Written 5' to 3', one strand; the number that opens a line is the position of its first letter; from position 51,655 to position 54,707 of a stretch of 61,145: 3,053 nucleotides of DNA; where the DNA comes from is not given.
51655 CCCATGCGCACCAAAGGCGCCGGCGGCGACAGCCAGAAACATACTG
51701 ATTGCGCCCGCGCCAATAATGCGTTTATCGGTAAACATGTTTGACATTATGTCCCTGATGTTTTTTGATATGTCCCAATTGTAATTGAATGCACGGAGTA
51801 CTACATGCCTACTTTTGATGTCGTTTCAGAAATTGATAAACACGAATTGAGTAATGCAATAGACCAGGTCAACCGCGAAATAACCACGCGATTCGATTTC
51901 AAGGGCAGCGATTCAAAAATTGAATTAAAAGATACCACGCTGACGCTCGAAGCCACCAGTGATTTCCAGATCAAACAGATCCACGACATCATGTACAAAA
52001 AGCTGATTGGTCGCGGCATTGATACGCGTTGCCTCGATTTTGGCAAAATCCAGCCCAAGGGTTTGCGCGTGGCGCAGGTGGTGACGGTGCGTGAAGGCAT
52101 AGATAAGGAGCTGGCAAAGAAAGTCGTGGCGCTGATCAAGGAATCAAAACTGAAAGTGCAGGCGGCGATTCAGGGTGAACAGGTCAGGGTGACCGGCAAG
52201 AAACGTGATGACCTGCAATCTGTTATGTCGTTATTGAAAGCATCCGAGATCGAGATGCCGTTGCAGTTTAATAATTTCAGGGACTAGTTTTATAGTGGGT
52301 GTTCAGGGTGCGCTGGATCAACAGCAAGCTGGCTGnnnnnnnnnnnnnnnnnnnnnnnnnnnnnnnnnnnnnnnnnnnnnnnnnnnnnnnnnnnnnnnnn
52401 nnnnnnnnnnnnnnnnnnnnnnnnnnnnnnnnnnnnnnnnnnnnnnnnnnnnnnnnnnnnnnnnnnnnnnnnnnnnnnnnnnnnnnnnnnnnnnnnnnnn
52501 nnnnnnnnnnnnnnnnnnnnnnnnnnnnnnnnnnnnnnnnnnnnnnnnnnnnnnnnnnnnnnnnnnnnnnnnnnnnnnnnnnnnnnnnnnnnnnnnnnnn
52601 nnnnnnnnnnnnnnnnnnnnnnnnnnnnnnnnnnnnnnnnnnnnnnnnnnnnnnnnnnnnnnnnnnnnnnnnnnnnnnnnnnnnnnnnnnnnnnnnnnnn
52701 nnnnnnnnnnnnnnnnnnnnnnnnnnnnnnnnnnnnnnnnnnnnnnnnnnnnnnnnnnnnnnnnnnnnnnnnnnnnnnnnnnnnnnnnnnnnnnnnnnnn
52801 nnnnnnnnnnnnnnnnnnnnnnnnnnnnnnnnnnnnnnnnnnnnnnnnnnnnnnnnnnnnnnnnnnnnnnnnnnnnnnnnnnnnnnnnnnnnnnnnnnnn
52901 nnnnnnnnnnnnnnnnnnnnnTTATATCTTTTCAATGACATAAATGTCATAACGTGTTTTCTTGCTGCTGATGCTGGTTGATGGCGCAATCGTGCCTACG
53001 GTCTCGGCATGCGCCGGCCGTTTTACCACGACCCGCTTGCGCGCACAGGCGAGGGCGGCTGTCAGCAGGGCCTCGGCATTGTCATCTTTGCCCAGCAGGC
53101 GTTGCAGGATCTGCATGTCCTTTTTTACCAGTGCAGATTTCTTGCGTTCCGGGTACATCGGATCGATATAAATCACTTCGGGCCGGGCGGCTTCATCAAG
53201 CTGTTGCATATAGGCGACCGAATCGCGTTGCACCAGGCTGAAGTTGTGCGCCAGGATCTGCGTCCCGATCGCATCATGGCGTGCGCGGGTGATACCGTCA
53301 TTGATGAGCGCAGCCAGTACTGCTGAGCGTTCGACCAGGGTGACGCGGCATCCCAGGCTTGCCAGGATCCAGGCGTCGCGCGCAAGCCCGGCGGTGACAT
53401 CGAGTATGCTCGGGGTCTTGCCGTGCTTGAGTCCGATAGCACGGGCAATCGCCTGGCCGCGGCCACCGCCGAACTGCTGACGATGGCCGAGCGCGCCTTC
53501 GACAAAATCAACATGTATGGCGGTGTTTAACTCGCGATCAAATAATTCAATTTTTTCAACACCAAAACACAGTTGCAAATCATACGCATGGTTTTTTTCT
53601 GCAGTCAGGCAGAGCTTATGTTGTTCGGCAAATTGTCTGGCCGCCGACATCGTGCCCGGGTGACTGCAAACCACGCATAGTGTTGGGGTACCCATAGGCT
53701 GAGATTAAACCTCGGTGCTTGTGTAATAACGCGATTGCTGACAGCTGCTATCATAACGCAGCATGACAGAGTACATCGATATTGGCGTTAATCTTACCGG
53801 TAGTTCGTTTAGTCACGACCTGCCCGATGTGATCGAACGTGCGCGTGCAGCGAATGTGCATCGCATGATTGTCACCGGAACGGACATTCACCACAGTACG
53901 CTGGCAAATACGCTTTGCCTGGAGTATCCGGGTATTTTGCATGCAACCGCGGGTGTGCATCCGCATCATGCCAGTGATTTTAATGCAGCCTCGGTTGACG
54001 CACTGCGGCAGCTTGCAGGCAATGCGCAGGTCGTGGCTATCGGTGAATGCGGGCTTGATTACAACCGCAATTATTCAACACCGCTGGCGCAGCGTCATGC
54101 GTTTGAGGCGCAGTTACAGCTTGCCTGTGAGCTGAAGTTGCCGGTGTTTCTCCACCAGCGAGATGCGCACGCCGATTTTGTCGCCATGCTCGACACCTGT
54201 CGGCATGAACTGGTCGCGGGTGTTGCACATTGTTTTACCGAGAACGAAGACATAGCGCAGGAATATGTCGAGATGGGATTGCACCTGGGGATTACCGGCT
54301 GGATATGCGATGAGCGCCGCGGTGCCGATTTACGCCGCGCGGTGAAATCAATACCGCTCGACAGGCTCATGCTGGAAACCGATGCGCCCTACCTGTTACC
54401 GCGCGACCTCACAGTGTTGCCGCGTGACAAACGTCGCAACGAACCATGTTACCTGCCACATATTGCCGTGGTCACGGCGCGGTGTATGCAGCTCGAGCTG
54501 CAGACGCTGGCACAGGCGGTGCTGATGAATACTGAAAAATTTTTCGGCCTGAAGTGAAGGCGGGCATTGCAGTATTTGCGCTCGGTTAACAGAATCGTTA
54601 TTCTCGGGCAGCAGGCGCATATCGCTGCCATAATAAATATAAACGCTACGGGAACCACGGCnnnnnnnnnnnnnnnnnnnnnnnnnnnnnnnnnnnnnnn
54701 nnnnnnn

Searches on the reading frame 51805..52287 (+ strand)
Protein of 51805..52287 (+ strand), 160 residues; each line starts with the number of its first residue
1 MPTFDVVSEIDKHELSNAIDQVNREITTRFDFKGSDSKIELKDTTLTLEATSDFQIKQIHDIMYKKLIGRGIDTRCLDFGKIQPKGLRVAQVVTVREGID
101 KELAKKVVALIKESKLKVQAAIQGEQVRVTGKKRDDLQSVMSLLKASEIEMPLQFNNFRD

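Call 37: search_protein_families(library=pfam, proteins=[window:51805-52287:+], max_evalue=0.0001)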
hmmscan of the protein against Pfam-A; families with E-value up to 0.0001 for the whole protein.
window:51805-52287:+ (160 aa): 1 family
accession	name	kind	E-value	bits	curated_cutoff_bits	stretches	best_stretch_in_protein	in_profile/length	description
PF04461.18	DUF520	-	1.1e-64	217.9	23.2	1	2-159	1-161/161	Protein of unknown function (DUF520)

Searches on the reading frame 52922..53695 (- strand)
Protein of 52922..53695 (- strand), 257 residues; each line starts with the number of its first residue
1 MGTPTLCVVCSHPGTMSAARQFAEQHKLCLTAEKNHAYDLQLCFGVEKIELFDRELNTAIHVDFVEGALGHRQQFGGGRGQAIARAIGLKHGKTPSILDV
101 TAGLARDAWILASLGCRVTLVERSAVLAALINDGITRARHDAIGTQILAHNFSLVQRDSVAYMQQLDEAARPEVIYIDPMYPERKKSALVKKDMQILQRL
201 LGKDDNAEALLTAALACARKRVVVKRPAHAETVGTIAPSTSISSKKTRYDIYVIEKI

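Call 9: search_protein_families(library=pfam, proteins=[window:52922-53695:-], max_evalue=0.00001)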
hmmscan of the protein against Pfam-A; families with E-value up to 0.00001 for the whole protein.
window:52922-53695:- (257 aa): 1 family
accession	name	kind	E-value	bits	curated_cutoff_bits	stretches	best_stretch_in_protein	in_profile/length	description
PF04445.19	SAM_MT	-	3e-82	275.9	26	1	34-253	10-229/230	Putative SAM-dependent methyltransferase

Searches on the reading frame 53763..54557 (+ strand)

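Call 37: search_protein_families(library=pfam, proteins=[window:53763-54557:+], max_evalue=0.0001)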
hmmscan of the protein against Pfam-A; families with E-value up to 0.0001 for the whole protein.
window:53763-54557:+ (264 aa): 1 family
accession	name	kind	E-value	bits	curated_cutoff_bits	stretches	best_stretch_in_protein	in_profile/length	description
PF01026.27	TatD_DNase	-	4.4e-68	229.8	27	1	5-262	1-253/253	TatD related DNase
